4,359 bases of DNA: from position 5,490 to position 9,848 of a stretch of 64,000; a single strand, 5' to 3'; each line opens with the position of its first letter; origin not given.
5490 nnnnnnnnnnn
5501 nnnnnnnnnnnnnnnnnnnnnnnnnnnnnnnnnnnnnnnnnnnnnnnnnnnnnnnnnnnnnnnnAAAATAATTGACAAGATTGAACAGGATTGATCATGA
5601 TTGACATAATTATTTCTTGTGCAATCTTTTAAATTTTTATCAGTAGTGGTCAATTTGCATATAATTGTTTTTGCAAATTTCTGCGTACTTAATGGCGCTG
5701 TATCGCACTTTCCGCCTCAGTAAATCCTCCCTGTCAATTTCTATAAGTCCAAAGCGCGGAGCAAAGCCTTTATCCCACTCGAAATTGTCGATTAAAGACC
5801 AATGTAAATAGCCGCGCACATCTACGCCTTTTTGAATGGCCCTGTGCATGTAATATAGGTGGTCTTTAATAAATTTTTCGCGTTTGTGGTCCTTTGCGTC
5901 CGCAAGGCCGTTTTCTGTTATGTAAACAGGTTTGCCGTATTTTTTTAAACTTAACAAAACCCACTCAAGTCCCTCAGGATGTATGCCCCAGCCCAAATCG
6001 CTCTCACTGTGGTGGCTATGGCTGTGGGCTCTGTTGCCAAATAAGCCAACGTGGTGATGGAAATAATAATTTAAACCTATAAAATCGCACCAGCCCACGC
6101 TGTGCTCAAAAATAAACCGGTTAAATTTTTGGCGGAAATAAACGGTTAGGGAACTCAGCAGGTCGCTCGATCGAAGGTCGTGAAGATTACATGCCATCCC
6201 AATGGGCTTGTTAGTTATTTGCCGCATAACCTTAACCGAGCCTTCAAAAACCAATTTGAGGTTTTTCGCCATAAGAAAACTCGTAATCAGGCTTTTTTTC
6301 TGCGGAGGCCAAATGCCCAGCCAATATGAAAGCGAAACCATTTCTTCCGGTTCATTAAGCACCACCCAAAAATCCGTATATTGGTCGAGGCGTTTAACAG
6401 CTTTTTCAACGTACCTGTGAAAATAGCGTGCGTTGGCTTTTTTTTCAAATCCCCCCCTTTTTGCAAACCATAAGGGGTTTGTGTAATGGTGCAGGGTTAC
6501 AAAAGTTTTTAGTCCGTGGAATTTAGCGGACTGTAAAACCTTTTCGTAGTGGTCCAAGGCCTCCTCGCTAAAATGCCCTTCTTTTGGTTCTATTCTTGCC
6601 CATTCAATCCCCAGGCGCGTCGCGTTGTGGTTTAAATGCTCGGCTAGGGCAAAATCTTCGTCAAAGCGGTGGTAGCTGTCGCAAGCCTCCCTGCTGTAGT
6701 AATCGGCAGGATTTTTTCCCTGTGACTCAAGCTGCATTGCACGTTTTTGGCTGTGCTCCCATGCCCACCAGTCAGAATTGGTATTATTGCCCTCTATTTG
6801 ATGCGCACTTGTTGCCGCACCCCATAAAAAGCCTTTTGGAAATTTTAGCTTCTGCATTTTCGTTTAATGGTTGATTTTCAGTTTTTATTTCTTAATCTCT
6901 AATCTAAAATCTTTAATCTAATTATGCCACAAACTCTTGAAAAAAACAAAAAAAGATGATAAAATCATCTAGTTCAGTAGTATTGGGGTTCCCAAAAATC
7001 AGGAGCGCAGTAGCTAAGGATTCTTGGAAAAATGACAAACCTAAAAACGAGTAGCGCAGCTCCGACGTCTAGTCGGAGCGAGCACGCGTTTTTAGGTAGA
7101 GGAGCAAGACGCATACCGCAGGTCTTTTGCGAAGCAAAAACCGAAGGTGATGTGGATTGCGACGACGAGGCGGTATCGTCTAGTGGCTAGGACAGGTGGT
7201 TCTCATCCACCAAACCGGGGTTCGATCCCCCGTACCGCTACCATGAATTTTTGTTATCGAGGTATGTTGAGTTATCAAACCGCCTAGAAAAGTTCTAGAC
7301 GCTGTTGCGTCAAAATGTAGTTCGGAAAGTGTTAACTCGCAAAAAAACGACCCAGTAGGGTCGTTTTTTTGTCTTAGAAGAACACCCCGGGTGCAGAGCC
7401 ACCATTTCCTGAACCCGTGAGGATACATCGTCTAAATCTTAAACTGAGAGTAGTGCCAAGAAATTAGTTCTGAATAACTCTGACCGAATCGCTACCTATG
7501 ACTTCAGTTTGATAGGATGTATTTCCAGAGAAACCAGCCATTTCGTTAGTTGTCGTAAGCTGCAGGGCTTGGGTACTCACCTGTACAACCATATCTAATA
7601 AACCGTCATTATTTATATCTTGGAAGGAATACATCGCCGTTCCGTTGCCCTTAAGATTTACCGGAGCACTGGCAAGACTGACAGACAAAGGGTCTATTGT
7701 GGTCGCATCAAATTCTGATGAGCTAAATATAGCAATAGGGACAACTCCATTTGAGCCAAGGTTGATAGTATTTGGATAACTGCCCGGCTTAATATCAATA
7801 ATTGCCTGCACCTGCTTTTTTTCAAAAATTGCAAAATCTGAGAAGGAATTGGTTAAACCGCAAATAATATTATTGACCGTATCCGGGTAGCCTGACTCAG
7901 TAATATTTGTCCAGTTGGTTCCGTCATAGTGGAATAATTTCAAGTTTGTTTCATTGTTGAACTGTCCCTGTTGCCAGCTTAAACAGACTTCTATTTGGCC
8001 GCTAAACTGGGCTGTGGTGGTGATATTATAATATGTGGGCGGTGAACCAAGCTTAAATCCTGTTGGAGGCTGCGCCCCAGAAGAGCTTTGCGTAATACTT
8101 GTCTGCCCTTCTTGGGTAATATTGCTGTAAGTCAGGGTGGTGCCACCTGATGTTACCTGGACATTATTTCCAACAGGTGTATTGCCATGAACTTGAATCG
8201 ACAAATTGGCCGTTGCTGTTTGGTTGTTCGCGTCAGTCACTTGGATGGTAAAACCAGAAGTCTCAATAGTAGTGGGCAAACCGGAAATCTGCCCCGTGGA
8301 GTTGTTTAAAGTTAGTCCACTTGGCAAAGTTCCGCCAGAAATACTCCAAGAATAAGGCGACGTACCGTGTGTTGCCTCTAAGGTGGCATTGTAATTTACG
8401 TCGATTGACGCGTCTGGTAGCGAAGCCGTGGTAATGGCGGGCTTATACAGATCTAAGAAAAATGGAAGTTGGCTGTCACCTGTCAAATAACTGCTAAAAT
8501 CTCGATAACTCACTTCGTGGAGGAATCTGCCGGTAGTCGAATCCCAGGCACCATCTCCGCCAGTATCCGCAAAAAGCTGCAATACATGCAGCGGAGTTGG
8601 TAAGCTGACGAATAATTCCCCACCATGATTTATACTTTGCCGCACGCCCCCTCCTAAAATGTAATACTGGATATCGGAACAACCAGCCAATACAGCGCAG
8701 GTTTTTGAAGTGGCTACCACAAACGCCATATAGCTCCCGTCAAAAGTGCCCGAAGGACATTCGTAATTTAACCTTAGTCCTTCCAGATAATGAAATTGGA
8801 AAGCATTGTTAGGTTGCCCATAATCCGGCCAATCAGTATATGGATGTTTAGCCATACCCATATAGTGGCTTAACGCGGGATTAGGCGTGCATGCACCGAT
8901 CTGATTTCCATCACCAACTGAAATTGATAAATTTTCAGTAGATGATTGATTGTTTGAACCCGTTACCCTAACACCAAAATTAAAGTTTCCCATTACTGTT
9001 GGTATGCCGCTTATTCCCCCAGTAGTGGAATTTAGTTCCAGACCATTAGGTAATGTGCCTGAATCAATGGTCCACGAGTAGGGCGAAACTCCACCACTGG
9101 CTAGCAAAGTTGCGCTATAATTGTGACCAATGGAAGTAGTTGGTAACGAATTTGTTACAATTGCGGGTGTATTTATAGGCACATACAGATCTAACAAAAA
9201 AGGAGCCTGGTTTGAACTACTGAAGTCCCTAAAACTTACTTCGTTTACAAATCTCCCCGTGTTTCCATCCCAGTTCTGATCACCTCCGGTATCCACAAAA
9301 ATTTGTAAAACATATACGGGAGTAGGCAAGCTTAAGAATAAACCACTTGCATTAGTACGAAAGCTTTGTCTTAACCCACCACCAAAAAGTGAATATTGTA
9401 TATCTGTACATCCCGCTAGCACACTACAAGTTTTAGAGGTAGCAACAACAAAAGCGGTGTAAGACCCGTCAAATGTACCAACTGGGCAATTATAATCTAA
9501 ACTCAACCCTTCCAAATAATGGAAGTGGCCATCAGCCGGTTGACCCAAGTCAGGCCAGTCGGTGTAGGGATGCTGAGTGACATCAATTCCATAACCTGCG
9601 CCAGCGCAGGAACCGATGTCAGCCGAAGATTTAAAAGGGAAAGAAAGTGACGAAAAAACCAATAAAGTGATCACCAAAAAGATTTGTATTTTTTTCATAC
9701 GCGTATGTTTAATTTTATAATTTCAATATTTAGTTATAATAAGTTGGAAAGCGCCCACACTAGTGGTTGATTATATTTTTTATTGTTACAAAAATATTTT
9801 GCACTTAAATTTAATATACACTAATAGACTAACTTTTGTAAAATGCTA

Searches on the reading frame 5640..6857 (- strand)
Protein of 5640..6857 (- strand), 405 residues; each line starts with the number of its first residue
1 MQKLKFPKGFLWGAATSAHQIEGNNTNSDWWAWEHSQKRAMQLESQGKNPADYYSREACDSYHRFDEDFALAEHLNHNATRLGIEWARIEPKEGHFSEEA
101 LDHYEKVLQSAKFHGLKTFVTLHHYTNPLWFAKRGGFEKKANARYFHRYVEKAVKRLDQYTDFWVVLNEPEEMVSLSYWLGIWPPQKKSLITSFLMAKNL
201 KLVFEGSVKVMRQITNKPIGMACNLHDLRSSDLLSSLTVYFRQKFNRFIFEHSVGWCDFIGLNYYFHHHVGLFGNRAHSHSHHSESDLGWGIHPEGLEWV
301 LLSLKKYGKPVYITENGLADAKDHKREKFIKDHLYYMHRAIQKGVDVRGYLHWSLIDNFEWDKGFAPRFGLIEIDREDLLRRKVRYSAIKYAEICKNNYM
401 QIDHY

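Call 31: search_protein_families(library=pfam, proteins=[window:5640-6857:-], max_evalue=0.001)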
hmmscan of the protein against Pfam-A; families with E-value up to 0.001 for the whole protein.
window:5640-6857:- (405 aa): 4 families
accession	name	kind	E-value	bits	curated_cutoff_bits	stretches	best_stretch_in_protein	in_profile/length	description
PF00232.24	Glyco_hydro_1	-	2.7e-74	250.7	22.6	2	4-227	3-224/453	Glycosyl hydrolase family 1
PF00150.24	Cellulase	-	7.4e-07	29.4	23.5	1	69-179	27-139/272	Cellulase (glycosyl hydrolase family 5)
PF02449.21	Glyco_hydro_42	-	0.00015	21.7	21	1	63-133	10-78/376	Beta-galactosidase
PF00331.26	Glyco_hydro_10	-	0.00063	19.5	22.1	0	84-170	45-129/311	Glycosyl hydrolase family 10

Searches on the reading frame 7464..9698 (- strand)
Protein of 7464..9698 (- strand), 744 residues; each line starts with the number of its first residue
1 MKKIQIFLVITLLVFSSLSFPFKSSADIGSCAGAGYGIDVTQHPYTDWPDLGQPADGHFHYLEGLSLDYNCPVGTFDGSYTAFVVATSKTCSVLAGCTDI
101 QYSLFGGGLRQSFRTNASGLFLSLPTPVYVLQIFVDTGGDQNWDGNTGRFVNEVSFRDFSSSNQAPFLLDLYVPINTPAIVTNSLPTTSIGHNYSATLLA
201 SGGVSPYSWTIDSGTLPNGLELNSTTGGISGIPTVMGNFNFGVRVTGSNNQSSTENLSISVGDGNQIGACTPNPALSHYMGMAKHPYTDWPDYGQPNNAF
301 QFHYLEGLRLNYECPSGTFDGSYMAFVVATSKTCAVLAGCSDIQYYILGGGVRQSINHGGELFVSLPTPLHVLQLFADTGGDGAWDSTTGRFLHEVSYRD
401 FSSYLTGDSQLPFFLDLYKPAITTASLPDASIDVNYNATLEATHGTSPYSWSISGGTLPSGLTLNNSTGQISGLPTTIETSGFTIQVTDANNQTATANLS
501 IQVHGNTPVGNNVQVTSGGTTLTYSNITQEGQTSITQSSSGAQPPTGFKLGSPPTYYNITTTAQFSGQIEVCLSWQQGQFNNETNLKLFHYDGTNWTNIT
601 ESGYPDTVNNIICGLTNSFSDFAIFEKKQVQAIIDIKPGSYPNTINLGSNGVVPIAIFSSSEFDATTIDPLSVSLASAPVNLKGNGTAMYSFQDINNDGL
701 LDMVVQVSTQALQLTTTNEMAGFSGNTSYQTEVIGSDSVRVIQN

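Call 3: search_protein_families(library=pfam, proteins=[window:7464-9698:-], max_evalue=0.1)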
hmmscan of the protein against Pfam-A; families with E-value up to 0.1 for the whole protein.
window:7464-9698:- (744 aa): 3 families
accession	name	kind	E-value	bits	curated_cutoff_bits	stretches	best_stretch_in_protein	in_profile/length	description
PF05345.18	He_PIG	-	1.1e-22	80.7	24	2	421-503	3-95/96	Putative Ig domain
PF22352.2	K319L-like_PKD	-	6.7e-09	36.1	27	2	425-503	7-84/84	K319L-like, PKD domain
PF24908.1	Ig_SIBA-E_2nd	-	0.00013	22.5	27.8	1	453-505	41-90/117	Integrin beta-like protein A-E, second Ig-like domain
